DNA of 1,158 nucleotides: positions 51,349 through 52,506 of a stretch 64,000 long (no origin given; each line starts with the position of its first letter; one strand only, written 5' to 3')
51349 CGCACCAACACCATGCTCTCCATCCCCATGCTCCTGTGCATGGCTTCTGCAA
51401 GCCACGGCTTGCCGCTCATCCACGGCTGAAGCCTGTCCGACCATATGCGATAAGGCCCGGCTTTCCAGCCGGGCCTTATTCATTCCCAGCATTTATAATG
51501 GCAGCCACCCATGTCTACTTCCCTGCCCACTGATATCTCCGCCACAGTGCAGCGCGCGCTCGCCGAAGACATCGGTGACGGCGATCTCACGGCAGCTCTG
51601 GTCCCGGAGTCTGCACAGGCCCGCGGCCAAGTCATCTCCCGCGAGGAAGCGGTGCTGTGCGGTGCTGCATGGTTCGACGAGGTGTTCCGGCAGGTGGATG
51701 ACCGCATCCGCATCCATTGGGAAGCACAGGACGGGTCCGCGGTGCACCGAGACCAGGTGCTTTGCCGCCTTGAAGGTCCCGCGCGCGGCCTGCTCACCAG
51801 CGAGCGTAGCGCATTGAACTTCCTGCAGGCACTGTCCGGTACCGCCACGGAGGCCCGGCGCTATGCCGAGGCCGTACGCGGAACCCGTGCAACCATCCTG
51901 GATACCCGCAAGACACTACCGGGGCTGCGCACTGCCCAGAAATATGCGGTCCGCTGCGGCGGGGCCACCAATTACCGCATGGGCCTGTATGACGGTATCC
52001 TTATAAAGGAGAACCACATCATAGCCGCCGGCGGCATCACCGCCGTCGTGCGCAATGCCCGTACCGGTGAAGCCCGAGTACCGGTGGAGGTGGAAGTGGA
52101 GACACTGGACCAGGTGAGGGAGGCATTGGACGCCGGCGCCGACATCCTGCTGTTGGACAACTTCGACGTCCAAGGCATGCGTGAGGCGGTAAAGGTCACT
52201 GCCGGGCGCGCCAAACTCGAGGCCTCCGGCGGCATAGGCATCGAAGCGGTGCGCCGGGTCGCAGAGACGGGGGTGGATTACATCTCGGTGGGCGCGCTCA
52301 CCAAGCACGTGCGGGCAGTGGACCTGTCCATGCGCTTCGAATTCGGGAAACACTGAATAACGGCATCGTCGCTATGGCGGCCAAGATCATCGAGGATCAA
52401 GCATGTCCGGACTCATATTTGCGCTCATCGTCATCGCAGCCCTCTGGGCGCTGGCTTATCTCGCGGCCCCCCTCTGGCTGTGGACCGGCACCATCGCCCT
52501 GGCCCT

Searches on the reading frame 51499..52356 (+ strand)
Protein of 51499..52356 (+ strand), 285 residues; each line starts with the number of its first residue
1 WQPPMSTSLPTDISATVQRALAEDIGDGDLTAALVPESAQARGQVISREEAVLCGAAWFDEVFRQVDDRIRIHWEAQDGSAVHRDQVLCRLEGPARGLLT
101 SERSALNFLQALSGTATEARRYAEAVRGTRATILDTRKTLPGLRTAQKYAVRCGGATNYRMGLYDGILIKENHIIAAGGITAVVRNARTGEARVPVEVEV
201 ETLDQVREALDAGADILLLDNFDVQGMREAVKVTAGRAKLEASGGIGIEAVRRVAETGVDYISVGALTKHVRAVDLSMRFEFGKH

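Call 46: search_protein_families(library=pfam, proteins=[window:51499-52356:+], max_evalue=0.001)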
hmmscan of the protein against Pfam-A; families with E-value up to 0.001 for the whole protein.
window:51499-52356:+ (285 aa): 2 families
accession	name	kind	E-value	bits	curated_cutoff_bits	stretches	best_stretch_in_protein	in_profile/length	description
PF01729.25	QRPTase_C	-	4.5e-56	189.7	23.1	1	116-279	2-169/169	Quinolinate phosphoribosyl transferase, C-terminal domain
PF02749.22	QRPTase_N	-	2.6e-19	69.6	27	1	30-113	2-82/82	Quinolinate phosphoribosyl transferase, N-terminal domain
